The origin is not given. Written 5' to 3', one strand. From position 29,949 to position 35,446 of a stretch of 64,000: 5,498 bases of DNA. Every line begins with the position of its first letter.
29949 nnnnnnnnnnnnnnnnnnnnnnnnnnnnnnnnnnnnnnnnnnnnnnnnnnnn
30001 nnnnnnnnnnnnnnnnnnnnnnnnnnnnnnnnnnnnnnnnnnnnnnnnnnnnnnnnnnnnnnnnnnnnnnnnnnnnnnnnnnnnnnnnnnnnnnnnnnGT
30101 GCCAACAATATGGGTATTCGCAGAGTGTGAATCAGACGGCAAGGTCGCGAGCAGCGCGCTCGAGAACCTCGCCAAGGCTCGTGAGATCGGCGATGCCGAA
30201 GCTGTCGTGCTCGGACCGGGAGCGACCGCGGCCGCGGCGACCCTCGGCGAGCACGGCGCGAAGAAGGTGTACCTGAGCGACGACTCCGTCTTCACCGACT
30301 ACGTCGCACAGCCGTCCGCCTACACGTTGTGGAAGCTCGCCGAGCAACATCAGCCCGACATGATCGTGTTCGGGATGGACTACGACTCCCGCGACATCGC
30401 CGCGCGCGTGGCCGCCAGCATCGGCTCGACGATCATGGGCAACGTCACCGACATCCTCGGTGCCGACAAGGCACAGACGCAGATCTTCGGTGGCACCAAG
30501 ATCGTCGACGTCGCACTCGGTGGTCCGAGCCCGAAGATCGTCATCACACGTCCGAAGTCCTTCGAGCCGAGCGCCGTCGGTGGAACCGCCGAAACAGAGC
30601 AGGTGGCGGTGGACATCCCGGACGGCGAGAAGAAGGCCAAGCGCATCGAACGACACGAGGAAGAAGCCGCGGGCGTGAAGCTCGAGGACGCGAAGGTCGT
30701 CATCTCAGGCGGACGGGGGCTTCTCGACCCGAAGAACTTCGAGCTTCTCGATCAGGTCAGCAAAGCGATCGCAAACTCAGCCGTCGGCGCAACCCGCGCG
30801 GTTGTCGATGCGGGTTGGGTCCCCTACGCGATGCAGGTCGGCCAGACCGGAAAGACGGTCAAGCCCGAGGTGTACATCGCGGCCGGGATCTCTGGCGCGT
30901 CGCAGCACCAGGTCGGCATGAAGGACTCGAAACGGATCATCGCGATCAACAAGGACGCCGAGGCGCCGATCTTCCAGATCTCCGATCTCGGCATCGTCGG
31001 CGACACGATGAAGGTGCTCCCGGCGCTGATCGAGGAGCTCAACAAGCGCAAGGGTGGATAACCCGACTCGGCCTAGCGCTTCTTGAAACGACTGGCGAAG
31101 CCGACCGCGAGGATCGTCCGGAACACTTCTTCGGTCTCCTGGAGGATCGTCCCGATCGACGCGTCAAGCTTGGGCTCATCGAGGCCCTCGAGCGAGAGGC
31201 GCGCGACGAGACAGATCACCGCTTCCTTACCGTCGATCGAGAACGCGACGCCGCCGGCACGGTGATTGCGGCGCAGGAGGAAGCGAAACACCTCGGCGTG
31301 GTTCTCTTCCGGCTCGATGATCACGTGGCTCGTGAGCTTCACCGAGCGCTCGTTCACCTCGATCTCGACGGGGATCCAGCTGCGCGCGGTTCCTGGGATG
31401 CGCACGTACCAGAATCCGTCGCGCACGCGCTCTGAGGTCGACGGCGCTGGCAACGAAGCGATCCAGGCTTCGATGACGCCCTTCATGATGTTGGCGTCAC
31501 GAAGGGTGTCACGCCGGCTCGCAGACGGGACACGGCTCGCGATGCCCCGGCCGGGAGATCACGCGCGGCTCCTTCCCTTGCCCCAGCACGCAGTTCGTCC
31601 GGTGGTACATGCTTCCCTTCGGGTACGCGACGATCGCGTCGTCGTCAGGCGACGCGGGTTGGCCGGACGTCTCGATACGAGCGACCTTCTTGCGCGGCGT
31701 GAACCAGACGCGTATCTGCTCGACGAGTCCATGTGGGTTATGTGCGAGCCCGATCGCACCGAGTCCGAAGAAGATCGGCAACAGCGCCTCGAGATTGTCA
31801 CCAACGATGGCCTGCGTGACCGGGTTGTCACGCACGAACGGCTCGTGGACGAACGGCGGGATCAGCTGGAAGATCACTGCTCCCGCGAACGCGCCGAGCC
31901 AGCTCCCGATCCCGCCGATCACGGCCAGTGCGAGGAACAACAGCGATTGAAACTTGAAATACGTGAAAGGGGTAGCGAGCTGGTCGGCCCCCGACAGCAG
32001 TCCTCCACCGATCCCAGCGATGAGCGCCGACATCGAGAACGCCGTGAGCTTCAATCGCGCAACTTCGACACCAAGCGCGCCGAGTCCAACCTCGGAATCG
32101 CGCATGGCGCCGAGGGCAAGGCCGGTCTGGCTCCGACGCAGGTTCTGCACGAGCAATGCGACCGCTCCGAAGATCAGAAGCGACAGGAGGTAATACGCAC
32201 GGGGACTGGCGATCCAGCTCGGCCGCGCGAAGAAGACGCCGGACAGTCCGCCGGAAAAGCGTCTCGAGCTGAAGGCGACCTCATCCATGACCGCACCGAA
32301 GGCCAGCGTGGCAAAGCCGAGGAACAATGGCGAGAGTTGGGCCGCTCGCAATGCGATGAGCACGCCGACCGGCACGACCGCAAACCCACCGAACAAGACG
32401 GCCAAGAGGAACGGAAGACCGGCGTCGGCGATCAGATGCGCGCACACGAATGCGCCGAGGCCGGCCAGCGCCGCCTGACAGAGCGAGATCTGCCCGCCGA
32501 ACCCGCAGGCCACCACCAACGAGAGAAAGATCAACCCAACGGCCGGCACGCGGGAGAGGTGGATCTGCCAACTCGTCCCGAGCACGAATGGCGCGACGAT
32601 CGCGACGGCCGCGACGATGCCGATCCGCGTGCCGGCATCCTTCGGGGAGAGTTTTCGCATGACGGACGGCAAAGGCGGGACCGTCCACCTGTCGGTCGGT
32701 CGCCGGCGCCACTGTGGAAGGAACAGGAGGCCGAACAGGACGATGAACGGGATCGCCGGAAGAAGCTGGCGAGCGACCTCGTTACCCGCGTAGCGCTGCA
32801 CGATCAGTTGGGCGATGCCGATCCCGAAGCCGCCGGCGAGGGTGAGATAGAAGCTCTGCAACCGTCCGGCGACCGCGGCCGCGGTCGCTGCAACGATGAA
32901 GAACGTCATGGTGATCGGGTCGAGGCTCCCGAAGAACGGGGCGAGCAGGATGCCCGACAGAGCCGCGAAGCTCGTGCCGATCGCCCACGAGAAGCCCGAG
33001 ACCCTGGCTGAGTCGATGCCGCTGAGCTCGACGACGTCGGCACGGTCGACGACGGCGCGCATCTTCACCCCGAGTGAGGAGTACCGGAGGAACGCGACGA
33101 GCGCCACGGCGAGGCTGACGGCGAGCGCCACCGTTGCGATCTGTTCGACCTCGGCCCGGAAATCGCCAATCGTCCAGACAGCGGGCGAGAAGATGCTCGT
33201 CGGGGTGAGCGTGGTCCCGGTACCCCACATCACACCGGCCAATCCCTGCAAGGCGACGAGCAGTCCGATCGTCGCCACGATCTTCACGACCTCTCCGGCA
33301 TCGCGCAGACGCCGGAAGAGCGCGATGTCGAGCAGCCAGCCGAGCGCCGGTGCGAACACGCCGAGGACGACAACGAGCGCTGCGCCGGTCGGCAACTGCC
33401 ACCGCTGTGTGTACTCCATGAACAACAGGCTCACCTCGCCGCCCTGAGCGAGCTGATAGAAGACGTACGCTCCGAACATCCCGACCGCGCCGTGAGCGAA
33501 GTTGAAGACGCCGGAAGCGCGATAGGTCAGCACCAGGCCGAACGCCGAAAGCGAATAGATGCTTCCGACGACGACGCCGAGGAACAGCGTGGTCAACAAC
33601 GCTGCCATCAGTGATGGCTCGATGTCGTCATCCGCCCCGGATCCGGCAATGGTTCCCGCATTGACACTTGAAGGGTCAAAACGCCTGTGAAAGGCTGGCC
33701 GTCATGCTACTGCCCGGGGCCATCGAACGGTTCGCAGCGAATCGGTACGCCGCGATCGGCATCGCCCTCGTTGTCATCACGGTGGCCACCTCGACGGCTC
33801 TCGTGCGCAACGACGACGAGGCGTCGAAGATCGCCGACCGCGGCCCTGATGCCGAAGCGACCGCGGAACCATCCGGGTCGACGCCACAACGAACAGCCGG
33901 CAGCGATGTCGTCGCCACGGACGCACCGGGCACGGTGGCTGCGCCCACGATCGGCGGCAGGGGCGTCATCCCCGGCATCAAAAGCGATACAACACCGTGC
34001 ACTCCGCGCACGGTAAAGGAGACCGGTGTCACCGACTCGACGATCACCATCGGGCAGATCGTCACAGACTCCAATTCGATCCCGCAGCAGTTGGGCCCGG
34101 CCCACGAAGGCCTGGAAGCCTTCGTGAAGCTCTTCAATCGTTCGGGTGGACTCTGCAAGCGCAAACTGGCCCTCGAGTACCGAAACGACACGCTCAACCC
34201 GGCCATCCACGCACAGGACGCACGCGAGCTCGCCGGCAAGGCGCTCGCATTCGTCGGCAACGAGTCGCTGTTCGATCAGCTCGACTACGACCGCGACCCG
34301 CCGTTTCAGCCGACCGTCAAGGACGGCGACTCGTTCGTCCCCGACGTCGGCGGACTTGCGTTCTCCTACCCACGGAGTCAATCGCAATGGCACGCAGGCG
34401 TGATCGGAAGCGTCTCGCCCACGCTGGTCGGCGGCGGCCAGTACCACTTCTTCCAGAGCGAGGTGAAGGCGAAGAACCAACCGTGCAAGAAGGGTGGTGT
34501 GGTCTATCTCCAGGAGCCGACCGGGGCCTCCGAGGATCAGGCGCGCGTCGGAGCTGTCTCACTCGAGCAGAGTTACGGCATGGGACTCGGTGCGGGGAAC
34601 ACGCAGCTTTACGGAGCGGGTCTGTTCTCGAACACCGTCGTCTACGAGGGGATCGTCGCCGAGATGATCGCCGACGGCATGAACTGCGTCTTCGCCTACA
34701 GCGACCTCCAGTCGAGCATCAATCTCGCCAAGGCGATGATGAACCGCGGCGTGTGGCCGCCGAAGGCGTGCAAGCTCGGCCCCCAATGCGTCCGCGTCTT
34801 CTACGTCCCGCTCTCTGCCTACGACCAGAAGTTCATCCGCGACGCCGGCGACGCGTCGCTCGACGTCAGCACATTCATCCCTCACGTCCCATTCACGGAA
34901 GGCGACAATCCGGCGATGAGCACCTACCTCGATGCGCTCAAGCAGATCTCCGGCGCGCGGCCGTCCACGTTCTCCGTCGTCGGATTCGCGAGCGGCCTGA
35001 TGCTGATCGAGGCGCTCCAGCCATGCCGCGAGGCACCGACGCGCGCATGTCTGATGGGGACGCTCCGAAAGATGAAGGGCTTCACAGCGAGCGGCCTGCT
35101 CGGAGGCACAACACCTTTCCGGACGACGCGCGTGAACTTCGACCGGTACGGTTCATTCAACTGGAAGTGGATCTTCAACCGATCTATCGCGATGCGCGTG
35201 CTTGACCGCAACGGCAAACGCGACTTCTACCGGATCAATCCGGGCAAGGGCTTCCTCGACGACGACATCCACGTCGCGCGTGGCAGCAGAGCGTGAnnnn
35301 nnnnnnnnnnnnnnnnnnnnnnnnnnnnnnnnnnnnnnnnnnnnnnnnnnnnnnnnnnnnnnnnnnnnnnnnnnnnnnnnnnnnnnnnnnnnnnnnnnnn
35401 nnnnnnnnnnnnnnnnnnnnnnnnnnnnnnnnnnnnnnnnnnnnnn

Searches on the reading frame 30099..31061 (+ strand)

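Call 69: search_protein_families(library=pfam, proteins=[window:30099-31061:+], max_evalue=0.00001)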
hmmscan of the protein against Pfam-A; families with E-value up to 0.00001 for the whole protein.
window:30099-31061:+ (320 aa): 2 families
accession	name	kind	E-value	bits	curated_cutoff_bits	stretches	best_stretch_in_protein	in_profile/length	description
PF00766.25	ETF_alpha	-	1.1e-31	109.1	27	1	194-275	1-81/81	Electron transfer flavoprotein FAD-binding domain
PF01012.27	ETF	-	1.1e-26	94.2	26.7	1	4-172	1-179/181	Electron transfer flavoprotein domain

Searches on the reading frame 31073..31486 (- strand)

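Call 69: search_protein_families(library=pfam, proteins=[window:31073-31486:-], max_evalue=0.00001)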
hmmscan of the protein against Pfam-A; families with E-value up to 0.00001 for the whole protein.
window:31073-31486:- (137 aa): 1 family
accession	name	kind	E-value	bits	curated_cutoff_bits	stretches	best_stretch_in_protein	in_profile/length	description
PF10722.14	YbjN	-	8.2e-06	26.5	22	1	32-125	32-124/126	Putative bacterial sensory transduction regulator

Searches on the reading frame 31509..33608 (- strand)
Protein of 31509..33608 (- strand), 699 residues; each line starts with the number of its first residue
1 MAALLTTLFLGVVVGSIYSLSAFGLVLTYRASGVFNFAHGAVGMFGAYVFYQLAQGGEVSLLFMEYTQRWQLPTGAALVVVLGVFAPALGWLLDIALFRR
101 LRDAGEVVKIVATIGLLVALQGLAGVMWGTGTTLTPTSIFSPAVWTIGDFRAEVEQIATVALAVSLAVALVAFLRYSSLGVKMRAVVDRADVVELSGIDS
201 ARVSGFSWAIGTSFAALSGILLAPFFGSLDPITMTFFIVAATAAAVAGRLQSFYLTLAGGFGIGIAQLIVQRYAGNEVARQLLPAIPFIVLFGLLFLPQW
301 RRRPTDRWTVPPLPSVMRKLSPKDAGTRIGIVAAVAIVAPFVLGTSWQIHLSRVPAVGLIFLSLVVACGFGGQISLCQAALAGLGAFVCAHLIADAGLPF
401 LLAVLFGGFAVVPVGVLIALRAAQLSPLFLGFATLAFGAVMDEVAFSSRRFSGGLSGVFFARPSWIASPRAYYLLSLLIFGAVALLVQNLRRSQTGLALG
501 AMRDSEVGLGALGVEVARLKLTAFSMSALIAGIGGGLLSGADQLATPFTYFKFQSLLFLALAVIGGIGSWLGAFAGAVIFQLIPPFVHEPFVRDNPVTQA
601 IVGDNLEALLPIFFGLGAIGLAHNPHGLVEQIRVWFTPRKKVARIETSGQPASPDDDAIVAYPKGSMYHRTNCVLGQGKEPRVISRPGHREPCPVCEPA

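Call 69: search_protein_families(library=pfam, proteins=[window:31509-33608:-], max_evalue=0.00001)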
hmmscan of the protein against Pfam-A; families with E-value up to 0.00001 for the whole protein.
window:31509-33608:- (699 aa): 1 family
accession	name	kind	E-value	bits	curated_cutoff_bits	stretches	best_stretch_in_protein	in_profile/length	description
PF02653.21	BPD_transp_2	-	6.5e-44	150.5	26.8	2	9-290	3-267/269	Branched-chain amino acid transport system / permease component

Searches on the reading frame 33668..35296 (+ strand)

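Call 70: search_protein_families(library=pfam, proteins=[window:33668-35296:+], max_evalue=0.00001)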
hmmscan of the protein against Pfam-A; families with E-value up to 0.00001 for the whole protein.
window:33668-35296:+ (542 aa): 1 family
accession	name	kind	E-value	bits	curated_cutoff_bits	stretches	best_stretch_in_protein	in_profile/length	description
PF13458.12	Peripla_BP_6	-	4.3e-16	59.9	31.7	1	326-482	179-321/343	Periplasmic binding protein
